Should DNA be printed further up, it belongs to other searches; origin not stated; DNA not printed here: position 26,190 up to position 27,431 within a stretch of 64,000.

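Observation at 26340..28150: Unknown 314-aa protein translationally coupled to a MipZ/ParA-type ATPase beside a che cluster with a soluble receptor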

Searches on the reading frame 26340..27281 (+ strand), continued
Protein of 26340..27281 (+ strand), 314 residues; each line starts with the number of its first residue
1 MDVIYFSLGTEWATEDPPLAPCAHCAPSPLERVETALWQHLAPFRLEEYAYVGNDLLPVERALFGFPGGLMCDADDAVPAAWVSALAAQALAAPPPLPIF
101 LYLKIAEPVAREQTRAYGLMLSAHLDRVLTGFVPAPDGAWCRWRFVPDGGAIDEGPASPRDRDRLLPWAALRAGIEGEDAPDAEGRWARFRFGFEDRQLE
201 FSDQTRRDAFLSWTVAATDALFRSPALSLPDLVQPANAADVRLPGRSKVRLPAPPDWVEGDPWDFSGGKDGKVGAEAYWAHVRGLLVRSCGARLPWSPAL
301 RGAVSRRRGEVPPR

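Call 49: search_protein_families(library=pfam, proteins=[L012:8877-9806:-, L012:10868-11269:-, L012:11008-11748:-, L012:11704-13920:+, L012:14363-15457:-, L012:15442-16263:+, L012:7649-8893:-], max_evalue=0.001)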
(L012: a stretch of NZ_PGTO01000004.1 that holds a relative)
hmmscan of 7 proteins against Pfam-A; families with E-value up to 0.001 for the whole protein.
L012:8877-9806:- (309 aa): 1 family
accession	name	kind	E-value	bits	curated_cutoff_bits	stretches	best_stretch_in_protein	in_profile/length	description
PF02653.21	BPD_transp_2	-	3.4e-45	154.7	26.8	1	13-293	2-269/269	Branched-chain amino acid transport system / permease component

L012:10868-11269:- (133 aa): 0 families

L012:11008-11748:- (246 aa): 0 families

L012:11704-13920:+ (738 aa): 4 families
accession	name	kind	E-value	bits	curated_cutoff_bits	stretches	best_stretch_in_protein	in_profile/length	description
PF00122.25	E1-E2_ATPase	-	1.2e-60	204.6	28.1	1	238-417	2-181/181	E1-E2 ATPase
PF00702.32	Hydrolase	-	3.7e-35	122.5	26.4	1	434-644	2-191/191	haloacid dehalogenase-like hydrolase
PF00403.32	HMA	-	2.8e-13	50.5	24.8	1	25-83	3-61/62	Heavy-metal-associated domain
PF08282.18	Hydrolase_3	-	0.00011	22.5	20.9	0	627-661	206-240/255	haloacid dehalogenase-like hydrolase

L012:14363-15457:- (364 aa): 1 family
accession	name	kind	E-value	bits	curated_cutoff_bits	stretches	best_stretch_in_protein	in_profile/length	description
PF00348.22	polyprenyl_synt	-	3e-78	262.9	27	1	71-316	3-251/251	Polyprenyl synthetase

L012:15442-16263:+ (273 aa): 10 families
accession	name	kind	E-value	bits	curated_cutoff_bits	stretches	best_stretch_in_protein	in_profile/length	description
PF05175.20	MTS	-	3.6e-13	49.9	23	1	55-187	23-140/170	Methyltransferase small domain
PF13649.12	Methyltransf_25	-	4.6e-13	50.1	27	1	67-137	1-70/97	Methyltransferase domain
PF13847.12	Methyltransf_31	-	7.2e-12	45.7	27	1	63-187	3-111/145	Methyltransferase domain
PF08241.18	Methyltransf_11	-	4e-09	37.4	21.2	1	68-136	1-65/95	Methyltransferase domain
PF08242.18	Methyltransf_12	-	3.9e-08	34.4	30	1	68-137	1-71/98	Methyltransferase domain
PF13489.12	Methyltransf_23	-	3.2e-06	27.4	27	1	53-112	13-67/164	Methyltransferase domain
PF02384.22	N6_Mtase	-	1e-05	25.4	20.4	1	55-186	38-182/311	N-6 DNA Methylase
PF06325.19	PrmA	-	1.4e-05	25.2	22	1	63-118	161-215/296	Ribosomal protein L11 methyltransferase (PrmA)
PF01135.25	PCMT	-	3.4e-05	24.1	20.3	1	62-137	72-148/210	Protein-L-isoaspartate(D-aspartate) O-methyltransferase (PCMT)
PF01170.24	UPF0020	-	0.0003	21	22.3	1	89-143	78-133/197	RMKL-like, methyltransferase domain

L012:7649-8893:- (414 aa): 2 families
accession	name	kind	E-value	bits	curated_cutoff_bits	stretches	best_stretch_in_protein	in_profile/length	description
PF02653.21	BPD_transp_2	-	2e-51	175.2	26.8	1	108-392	3-268/269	Branched-chain amino acid transport system / permease component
PF11862.13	DUF3382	-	1.8e-10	41.4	28.9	1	11-72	3-64/97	Domain of unknown function (DUF3382)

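Call 72: find_encoding_contigs(protein=P0182, flank=10000, max_places=2)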
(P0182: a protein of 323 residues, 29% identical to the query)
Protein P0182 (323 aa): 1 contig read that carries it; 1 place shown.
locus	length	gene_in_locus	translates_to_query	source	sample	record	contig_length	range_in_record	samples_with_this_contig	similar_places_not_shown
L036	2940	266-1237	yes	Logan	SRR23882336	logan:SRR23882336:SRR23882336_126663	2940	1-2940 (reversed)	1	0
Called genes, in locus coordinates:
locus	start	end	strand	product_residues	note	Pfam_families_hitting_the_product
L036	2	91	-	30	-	?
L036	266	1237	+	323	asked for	-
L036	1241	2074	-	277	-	PF01656:CbiA, PF09140:MipZ, PF10609:ParA, PF13614:AAA_31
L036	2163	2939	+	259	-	?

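Call 74: search_protein_families(library=ncbifam, alignment_id=A3, max_evalue=0.1)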
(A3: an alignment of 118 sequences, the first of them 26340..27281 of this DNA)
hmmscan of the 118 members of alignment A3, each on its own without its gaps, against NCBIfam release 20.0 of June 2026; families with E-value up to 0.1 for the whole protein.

A. member 1, window:26340-27281:+ (314 aa): 0 families

B. families by the number of members that match (of 118 scanned): 6 families
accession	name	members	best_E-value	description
TIGR04511.1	SagB_rel_DH_2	1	0.039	putative peptide maturation dehydrogenase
NF008861.0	PRK11893.2-3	1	0.05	methionine--tRNA ligase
NF001062.0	PRK00117.5-2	1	0.053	recombination regulator RecX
NF010665.0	PRK14059.1-4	1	0.064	pyrimidine reductase family protein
NF008252.0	PRK11027.1-2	1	0.069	hypothetical protein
NF006613.0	PRK09177.1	1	0.083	xanthine phosphoribosyltransferase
